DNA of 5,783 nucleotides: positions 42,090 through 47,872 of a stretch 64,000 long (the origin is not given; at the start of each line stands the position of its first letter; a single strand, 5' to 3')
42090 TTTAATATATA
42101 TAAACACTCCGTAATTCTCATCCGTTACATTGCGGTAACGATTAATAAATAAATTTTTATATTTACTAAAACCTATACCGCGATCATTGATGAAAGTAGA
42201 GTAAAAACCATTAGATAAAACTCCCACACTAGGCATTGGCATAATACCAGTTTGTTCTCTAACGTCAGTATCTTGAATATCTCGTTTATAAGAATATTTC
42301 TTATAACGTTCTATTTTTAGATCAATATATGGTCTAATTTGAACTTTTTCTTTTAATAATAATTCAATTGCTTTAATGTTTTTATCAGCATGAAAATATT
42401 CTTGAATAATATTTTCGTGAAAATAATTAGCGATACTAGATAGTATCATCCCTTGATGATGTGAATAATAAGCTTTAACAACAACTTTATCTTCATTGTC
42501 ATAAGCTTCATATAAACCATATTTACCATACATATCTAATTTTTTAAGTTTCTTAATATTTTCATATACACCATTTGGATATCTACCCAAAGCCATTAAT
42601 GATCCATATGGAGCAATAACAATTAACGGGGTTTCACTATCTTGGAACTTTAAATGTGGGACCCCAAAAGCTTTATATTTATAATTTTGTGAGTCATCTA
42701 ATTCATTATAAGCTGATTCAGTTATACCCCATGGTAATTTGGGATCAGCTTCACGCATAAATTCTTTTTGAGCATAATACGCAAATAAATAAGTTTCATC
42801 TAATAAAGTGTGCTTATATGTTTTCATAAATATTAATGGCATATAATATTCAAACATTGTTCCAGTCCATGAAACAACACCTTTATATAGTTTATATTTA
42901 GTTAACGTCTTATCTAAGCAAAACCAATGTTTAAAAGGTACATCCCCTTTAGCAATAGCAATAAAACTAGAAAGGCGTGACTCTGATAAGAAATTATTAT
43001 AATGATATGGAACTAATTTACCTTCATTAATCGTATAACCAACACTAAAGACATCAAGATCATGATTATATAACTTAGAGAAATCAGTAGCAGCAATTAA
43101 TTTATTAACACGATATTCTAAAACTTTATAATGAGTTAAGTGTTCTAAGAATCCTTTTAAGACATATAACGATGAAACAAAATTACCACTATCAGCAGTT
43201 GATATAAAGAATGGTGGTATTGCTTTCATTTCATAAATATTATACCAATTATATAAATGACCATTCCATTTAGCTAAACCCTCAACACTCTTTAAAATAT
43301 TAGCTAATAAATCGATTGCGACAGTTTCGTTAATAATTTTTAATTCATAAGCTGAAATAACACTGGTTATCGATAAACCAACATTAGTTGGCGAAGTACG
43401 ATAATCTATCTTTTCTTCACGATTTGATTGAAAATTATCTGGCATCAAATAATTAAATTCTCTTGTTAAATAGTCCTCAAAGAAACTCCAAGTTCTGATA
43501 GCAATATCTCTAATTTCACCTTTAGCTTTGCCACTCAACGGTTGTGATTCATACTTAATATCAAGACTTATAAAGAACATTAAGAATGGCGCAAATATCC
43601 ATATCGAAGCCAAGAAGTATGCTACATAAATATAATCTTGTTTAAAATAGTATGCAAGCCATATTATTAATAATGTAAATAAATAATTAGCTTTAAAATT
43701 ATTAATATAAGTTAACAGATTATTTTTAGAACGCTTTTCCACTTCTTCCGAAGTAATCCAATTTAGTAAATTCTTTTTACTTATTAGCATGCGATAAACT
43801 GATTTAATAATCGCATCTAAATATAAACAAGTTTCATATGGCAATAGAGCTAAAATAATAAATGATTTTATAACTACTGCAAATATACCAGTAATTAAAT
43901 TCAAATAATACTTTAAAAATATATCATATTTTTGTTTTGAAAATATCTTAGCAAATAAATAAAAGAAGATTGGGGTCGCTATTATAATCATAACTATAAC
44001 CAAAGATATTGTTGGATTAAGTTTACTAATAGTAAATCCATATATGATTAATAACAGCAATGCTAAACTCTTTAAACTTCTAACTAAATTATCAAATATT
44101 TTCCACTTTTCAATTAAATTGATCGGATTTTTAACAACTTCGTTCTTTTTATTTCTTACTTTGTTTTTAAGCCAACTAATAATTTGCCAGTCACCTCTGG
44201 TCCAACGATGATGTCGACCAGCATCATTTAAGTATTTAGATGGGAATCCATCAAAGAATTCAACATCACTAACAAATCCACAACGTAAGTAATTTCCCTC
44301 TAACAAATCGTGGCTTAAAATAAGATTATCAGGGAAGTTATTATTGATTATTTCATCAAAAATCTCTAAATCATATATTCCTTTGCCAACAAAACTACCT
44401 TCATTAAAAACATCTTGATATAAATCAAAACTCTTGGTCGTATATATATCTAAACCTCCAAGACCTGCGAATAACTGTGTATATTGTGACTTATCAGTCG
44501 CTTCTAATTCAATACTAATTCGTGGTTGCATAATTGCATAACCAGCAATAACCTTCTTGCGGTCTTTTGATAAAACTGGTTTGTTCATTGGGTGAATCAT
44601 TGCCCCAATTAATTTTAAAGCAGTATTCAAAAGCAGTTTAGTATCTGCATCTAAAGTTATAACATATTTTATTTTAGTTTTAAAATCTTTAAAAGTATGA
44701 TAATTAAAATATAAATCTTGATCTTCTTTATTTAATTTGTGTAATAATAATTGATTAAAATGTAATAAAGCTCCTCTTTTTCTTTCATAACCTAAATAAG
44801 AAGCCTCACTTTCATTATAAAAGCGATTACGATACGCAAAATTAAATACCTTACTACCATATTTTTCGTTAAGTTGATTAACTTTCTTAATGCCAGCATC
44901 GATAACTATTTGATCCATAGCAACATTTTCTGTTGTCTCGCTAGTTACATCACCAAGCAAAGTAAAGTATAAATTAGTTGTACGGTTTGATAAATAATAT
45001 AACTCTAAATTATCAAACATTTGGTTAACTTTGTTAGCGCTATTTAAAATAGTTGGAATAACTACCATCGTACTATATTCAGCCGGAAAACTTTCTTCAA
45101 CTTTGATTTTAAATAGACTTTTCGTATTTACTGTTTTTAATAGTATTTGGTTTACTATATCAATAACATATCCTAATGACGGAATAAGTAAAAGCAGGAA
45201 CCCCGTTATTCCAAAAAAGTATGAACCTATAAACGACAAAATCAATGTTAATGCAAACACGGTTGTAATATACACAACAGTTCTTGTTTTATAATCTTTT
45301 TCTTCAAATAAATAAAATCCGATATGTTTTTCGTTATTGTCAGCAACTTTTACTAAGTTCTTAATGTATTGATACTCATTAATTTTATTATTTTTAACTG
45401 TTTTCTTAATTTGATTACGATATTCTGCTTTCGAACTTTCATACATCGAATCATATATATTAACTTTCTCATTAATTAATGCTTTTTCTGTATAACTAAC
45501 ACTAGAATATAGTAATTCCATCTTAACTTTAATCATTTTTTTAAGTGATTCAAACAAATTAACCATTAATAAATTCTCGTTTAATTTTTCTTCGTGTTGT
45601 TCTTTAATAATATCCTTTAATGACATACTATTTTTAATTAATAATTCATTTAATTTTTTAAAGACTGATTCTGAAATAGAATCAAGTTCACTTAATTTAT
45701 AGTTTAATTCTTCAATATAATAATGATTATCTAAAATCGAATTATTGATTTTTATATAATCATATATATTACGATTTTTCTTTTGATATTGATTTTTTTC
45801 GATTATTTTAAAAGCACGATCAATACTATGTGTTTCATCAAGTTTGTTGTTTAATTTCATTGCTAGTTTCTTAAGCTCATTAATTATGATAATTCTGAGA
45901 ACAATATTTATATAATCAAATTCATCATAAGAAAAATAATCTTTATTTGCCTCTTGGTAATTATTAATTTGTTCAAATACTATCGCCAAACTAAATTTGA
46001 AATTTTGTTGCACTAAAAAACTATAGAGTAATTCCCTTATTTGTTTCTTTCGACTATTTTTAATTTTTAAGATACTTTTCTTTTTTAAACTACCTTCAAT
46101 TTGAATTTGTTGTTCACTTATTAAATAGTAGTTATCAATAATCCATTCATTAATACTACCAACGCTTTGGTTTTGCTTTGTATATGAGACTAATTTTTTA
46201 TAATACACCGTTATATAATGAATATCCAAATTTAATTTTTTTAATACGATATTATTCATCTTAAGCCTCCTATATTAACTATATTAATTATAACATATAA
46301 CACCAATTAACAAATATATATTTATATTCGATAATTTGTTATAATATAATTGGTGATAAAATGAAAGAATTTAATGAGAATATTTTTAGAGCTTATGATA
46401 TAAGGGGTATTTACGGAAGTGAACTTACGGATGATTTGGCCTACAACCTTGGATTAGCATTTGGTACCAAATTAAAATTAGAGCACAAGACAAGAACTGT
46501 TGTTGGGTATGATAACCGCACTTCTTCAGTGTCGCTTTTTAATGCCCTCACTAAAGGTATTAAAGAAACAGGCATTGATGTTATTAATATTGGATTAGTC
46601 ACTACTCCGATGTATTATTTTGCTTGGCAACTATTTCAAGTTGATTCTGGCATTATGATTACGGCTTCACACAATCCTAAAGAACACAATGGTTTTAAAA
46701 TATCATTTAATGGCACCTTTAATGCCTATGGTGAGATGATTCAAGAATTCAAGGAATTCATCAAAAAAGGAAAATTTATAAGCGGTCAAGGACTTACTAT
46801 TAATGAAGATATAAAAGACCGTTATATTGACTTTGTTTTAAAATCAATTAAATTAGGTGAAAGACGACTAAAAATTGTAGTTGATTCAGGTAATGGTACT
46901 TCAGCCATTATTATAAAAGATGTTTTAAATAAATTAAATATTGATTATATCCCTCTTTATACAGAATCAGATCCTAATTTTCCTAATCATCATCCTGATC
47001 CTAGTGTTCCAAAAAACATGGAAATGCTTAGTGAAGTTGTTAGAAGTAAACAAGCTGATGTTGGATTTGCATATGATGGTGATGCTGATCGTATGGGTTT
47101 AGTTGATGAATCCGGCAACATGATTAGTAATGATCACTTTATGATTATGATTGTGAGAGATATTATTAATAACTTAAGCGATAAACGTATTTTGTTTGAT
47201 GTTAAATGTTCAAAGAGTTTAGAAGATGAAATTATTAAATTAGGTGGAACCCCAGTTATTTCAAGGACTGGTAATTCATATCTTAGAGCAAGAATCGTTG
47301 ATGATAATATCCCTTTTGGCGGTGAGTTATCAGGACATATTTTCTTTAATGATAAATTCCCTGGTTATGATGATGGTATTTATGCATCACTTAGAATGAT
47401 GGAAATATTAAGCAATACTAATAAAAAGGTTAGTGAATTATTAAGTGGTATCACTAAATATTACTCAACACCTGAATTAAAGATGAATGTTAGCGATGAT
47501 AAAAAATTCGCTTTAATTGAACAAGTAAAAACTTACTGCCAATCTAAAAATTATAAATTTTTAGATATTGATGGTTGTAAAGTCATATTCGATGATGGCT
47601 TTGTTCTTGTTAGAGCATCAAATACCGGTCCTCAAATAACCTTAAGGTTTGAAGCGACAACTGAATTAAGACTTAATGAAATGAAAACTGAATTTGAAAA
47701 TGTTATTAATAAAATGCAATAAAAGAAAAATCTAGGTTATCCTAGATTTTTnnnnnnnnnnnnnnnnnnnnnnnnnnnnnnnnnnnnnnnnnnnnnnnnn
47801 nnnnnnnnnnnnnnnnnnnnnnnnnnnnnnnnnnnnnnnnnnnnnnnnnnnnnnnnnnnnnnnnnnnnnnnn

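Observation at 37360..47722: Cyclic beta-1,2-glucan synthase-like 2568-aa GT-GH94 fusion in a low-GC monoderm, with Pgi and phosphoglucomutase in the same locus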

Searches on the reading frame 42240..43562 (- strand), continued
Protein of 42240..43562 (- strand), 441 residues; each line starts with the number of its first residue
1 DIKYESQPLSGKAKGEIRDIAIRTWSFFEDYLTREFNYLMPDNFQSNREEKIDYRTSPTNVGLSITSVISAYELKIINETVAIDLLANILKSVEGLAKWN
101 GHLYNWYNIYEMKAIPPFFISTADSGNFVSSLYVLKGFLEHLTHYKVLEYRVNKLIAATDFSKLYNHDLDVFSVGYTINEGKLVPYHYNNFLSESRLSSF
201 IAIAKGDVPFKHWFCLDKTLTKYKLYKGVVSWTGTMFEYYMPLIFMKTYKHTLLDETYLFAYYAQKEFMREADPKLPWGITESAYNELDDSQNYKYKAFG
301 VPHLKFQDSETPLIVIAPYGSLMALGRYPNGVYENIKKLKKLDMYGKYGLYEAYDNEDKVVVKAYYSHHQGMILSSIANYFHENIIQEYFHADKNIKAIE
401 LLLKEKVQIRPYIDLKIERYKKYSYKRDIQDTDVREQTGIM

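Call 78: list_cluster_members(proteins=[P0226, P0259, P0183, P0143, P0223, P0157, P0243, P0158, P0146, P0168])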
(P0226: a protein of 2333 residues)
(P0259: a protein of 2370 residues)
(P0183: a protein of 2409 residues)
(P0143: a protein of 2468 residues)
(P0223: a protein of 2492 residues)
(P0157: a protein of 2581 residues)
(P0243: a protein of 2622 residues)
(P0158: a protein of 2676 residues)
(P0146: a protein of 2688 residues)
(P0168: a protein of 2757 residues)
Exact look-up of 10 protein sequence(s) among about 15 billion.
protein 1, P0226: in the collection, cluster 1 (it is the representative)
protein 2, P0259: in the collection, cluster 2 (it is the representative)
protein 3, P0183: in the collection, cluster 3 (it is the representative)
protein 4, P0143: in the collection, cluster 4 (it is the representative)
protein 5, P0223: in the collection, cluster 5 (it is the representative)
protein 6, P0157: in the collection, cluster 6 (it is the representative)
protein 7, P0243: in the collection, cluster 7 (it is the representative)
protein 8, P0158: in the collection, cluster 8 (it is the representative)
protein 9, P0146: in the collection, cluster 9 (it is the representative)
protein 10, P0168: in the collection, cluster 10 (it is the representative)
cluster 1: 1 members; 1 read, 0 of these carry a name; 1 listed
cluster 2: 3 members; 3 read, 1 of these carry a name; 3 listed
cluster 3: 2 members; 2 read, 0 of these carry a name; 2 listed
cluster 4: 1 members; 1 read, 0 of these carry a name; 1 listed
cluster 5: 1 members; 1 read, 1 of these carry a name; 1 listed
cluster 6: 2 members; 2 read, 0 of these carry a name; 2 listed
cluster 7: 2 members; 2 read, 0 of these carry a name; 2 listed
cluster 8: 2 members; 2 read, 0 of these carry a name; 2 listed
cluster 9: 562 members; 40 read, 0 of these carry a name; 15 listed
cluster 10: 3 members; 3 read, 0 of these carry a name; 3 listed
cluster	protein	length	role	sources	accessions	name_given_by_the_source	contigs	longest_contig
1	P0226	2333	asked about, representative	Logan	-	-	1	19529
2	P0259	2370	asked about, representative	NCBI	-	-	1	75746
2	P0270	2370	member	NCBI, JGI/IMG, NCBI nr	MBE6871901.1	MAG: hypothetical protein E7491_08110 [Ruminococcaceae bacterium] | hypothetical protein [Oscillospiraceae bacterium]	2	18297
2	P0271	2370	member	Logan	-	-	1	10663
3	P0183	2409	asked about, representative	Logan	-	-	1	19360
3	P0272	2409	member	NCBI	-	-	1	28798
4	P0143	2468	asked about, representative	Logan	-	-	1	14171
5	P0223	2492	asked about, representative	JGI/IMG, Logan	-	cyclic beta-1,2-glucan synthetase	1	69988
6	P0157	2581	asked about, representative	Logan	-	-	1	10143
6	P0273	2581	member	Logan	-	-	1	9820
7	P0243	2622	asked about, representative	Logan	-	-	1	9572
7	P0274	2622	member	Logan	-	-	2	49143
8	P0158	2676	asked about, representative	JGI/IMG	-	-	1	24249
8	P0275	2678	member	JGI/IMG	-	-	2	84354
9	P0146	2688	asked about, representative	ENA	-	-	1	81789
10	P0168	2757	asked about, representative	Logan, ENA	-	-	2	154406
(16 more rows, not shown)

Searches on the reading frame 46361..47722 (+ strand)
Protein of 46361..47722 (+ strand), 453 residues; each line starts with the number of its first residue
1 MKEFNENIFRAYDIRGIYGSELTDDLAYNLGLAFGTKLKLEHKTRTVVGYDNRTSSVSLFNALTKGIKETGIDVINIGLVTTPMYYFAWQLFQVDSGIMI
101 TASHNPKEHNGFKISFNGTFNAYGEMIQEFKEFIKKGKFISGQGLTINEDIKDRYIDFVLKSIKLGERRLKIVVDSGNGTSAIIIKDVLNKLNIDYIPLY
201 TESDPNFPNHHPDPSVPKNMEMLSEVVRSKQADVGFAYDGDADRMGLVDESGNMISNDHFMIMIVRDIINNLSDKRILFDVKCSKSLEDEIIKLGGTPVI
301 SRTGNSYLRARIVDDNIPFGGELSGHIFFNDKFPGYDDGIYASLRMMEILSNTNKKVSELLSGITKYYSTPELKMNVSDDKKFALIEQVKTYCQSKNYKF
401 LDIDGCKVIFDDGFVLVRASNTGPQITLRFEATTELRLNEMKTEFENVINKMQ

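Call 4: search_protein_families(library=pfam, proteins=[window:46361-47719:+], max_evalue=0.01)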
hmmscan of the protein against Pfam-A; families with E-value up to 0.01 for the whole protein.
window:46361-47719:+ (453 aa): 4 families
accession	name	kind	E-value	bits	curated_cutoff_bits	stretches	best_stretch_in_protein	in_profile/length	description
PF02878.22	PGM_PMM_I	-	5.7e-35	120.4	22.5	1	7-139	2-136/138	Phosphoglucomutase/phosphomannomutase, alpha/beta/alpha domain I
PF02879.22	PGM_PMM_II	-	4.9e-27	94.9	29.3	1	154-252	2-103/103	Phosphoglucomutase/phosphomannomutase, alpha/beta/alpha domain II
PF02880.22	PGM_PMM_III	-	3e-21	76.1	20.7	1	257-366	2-114/115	Phosphoglucomutase/phosphomannomutase, alpha/beta/alpha domain III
PF00408.26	PGM_PMM_IV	-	4e-09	36.9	23.1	1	372-446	1-66/68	Phosphoglucomutase/phosphomannomutase, C-terminal domain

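Call 6: search_protein_families(library=ncbifam, proteins=[window:46361-47719:+], max_evalue=0.01)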
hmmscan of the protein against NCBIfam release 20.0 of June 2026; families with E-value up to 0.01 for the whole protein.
window:46361-47719:+ (453 aa): 7 families
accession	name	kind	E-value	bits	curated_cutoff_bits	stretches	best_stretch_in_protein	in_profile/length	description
NF046027.1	PhglucPhmanMutPgmG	equivalog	2e-128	428.9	600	1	3-449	4-450/460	phosphoglucomutase/phosphomannomutase PgmG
TIGR03990.1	Arch_GlmM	equivalog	1.3e-106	357.1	439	1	7-448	2-443/444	phosphoglucosamine mutase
NF007088.0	PRK09542.1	equivalog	7e-94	315.4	618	1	5-450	8-454/456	phosphomannomutase/phosphoglucomutase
NF011943.0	PRK15414.1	subfamily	1.4e-64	218.8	801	1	8-444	6-448/456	phosphomannomutase CpsG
TIGR01455.1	glmM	equivalog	2.1e-63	214.6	447.55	1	14-450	6-441/442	phosphoglucosamine mutase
NF005737.0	PRK07564.1-1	equivalog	7.2e-09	34.8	378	1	202-361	240-400/543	alpha-D-glucose phosphate-specific phosphoglucomutase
TIGR01132.1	pgm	equivalog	1.3e-06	27.1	778.05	1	95-371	139-445/546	phosphoglucomutase (alpha-D-glucose-1,6-bisphosphate-dependent)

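Call 61: find_encoding_contigs(protein=window:46361-47722:+, flank=2000, max_places=2)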
Protein window:46361-47722:+ (453 aa): no gene with exactly this product is on record in the collection.
